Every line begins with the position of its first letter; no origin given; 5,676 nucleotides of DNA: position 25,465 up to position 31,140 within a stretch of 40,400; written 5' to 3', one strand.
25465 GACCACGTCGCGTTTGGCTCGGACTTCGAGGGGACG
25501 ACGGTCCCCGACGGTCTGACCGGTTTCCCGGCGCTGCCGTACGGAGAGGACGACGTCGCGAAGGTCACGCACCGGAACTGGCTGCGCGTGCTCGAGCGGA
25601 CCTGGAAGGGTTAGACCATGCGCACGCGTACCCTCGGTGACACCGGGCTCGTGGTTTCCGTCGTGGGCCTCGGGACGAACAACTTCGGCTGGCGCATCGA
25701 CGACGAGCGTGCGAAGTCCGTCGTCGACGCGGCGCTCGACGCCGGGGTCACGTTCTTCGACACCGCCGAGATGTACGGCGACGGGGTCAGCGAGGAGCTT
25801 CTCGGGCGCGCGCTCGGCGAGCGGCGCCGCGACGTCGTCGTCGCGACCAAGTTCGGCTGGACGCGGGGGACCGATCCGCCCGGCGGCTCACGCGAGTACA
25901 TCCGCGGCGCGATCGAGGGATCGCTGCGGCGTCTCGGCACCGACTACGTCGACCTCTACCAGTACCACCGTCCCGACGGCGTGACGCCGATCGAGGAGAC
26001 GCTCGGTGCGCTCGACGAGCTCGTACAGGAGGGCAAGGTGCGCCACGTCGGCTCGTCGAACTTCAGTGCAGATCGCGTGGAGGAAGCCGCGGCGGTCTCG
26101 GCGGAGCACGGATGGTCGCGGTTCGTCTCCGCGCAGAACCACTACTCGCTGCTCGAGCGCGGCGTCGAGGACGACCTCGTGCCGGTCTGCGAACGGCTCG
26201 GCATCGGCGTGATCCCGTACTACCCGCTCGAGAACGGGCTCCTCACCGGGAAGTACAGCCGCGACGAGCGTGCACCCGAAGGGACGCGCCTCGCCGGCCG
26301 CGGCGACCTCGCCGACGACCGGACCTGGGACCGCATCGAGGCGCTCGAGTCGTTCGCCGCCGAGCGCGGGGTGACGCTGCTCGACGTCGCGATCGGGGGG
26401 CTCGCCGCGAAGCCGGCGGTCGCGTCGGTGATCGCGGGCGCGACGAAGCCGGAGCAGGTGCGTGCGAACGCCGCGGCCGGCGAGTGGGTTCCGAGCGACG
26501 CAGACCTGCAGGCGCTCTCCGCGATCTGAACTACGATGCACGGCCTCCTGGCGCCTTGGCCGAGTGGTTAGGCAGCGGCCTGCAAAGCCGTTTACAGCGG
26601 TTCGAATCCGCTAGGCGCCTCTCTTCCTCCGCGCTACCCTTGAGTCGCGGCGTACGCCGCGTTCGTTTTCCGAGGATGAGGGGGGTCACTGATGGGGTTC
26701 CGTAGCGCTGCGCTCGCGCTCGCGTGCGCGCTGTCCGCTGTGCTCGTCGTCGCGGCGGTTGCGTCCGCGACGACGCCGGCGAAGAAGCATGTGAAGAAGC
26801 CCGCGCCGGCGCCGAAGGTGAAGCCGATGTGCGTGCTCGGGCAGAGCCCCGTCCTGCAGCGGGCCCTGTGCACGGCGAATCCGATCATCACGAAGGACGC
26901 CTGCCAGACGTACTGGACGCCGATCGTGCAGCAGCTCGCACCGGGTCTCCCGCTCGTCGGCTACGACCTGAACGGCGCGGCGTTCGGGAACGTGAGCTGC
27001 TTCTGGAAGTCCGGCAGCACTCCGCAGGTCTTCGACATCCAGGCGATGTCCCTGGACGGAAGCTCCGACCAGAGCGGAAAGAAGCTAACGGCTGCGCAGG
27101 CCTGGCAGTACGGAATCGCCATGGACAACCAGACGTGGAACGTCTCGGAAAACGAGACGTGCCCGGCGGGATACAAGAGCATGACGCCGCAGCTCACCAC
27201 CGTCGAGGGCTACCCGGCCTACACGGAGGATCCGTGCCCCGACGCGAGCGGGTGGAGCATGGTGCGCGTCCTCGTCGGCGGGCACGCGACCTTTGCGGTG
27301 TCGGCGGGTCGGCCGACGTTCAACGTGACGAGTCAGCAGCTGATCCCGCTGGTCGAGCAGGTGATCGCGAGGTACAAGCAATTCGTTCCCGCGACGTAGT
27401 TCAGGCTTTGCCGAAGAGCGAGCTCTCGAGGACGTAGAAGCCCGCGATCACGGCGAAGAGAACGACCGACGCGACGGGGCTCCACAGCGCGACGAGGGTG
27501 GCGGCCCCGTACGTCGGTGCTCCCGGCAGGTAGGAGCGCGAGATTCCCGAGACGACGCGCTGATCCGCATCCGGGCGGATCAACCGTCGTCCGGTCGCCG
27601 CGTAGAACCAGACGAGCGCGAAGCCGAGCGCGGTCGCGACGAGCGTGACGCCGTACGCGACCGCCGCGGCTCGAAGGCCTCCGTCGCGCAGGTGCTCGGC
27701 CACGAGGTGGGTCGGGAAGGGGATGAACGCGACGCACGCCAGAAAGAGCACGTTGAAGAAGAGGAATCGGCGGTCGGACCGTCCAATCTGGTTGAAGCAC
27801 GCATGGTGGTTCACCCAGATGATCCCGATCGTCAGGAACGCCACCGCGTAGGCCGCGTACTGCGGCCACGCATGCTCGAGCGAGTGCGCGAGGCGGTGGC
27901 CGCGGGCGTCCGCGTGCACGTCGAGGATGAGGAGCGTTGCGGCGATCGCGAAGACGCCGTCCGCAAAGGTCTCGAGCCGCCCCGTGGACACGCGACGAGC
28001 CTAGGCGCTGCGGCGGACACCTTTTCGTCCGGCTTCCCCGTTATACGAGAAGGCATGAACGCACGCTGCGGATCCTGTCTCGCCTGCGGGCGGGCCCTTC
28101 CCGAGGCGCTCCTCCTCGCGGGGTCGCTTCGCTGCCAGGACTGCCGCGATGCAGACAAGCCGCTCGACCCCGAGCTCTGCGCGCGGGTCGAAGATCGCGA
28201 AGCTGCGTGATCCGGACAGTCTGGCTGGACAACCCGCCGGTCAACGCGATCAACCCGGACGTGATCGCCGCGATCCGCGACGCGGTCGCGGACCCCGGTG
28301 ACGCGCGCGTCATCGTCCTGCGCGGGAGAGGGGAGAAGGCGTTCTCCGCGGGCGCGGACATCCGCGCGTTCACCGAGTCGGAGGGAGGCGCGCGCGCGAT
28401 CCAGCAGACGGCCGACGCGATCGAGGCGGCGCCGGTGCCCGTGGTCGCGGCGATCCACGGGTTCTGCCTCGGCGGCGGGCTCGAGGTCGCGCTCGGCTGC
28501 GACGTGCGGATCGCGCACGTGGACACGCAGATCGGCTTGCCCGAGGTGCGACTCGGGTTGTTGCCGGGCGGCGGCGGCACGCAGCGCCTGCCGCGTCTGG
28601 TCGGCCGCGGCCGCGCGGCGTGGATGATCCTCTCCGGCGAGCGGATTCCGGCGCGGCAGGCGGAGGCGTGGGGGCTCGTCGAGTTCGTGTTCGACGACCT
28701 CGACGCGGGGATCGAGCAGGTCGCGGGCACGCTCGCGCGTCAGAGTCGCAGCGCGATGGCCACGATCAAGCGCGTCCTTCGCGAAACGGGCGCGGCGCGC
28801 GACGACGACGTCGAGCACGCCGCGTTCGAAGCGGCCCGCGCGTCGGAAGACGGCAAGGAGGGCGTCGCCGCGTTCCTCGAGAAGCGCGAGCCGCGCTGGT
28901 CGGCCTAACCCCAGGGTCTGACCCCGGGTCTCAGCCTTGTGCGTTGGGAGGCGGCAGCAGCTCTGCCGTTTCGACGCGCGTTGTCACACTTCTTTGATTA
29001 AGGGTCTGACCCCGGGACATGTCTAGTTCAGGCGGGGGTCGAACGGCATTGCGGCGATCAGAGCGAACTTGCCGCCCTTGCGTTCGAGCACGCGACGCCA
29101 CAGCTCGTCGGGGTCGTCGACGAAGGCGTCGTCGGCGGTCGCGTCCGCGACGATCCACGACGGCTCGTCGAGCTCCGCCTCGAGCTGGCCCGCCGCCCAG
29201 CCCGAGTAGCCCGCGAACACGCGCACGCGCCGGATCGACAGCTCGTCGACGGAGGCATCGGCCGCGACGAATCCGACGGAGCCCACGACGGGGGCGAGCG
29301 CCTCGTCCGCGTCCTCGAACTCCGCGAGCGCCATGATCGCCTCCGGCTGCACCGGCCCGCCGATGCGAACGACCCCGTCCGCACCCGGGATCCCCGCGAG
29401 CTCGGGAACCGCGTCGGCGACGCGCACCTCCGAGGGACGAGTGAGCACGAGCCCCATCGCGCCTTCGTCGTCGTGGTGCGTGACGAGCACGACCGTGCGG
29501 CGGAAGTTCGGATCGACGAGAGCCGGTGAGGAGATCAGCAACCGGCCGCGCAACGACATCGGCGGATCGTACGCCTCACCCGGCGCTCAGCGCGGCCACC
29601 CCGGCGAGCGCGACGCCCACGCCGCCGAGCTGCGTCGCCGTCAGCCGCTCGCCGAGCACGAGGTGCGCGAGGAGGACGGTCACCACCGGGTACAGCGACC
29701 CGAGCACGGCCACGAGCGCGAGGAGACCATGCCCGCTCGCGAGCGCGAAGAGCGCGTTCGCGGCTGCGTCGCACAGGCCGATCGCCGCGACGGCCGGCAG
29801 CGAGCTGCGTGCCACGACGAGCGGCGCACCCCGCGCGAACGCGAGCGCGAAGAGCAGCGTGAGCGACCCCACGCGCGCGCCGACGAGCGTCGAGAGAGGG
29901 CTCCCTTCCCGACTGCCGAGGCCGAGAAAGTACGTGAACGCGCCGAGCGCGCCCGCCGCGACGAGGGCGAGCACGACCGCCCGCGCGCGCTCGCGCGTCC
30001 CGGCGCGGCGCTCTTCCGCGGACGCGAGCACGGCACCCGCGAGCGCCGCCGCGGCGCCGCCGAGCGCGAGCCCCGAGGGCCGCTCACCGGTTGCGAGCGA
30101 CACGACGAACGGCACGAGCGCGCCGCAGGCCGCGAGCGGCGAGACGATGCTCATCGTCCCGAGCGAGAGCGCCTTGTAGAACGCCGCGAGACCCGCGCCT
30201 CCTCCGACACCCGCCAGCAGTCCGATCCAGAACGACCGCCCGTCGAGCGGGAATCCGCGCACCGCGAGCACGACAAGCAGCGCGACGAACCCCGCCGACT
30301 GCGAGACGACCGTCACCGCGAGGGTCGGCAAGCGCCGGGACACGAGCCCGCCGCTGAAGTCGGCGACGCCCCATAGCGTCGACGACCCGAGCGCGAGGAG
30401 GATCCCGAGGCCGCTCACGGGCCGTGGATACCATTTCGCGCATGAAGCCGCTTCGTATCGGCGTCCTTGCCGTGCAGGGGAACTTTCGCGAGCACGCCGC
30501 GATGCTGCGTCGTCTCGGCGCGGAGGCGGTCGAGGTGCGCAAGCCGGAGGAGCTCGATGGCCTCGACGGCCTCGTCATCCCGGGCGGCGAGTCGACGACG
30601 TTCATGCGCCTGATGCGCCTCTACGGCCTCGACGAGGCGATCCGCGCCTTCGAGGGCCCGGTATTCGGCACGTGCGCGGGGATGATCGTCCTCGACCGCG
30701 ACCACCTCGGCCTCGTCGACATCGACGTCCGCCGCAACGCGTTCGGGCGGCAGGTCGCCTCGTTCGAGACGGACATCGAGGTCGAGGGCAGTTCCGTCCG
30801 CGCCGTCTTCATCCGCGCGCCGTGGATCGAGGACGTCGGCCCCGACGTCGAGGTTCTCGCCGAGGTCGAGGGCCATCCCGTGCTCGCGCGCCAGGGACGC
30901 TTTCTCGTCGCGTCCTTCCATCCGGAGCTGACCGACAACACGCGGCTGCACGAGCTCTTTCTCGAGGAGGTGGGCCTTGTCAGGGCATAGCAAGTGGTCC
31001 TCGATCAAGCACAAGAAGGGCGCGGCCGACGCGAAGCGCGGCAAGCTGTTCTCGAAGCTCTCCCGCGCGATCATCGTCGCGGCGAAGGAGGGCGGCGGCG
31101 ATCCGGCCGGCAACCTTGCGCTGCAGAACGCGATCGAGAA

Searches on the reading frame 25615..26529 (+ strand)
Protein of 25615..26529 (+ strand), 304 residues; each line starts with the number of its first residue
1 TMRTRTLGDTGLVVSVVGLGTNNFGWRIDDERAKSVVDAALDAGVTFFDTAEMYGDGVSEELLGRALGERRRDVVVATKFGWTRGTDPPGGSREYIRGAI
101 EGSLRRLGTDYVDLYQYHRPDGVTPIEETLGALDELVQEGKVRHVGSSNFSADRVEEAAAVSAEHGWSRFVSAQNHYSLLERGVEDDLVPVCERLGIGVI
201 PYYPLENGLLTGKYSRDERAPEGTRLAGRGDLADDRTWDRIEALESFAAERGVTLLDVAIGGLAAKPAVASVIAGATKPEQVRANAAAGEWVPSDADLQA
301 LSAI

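Call 28: search_protein_families(library=pfam, proteins=[window:25615-26529:+], max_evalue=0.001)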
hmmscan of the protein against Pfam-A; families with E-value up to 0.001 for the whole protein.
window:25615-26529:+ (304 aa): 1 family
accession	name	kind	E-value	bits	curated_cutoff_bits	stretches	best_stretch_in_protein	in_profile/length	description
PF00248.27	Aldo_ket_red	-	1.3e-79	267.8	24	1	17-303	2-288/291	Aldo/keto reductase family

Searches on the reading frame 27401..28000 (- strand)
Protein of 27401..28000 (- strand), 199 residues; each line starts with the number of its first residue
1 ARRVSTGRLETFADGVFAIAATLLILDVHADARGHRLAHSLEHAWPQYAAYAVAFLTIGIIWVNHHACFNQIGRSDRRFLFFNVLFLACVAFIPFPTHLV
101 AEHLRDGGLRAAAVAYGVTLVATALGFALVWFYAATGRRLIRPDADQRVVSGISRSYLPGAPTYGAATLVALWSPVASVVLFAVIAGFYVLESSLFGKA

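Call 28: search_protein_families(library=pfam, proteins=[window:27401-28000:-], max_evalue=0.001)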
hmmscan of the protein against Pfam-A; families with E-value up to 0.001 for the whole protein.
window:27401-28000:- (199 aa): 1 family
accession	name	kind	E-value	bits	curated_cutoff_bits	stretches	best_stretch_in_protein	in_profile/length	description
PF06736.16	TMEM175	-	7.4e-27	94.1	25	1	8-94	1-88/88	Endosomal/lysosomal potassium channel TMEM175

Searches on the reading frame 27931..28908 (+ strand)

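Call 28: search_protein_families(library=pfam, proteins=[window:27931-28908:+], max_evalue=0.001)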
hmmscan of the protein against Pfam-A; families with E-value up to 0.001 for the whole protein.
window:27931-28908:+ (325 aa): 2 families
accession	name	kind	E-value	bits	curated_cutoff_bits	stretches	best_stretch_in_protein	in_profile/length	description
PF00378.25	ECH_1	-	3.6e-45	154.7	27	1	94-324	6-249/251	Enoyl-CoA hydratase/isomerase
PF16113.10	ECH_2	-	2.8e-28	99.9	27.2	1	97-300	4-216/335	Enoyl-CoA hydratase/isomerase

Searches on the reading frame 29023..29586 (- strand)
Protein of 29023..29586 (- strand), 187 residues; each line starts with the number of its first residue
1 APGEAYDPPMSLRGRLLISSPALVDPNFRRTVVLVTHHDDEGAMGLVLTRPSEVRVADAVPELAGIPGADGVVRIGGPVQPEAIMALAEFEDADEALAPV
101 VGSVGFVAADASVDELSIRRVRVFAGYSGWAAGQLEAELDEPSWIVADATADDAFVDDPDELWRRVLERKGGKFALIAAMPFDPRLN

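Call 28: search_protein_families(library=pfam, proteins=[window:29023-29586:-], max_evalue=0.001)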
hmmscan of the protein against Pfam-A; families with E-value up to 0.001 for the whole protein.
window:29023-29586:- (187 aa): 1 family
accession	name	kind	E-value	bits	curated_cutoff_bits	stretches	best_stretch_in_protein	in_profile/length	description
PF02622.21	DUF179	-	5.5e-38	130.9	27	1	21-171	1-157/157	AlgH-like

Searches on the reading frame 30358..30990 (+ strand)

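Call 28: search_protein_families(library=pfam, proteins=[window:30358-30990:+], max_evalue=0.001)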
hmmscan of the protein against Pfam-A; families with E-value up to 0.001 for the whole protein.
window:30358-30990:+ (210 aa): 2 families
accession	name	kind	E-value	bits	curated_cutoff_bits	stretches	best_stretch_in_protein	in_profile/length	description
PF01174.25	SNO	-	1.4e-53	182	27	1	36-205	1-186/188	SNO glutamine amidotransferase family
PF07685.20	GATase_3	-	4.1e-06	27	27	1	42-112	12-88/196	CobB/CobQ-like glutamine amidotransferase domain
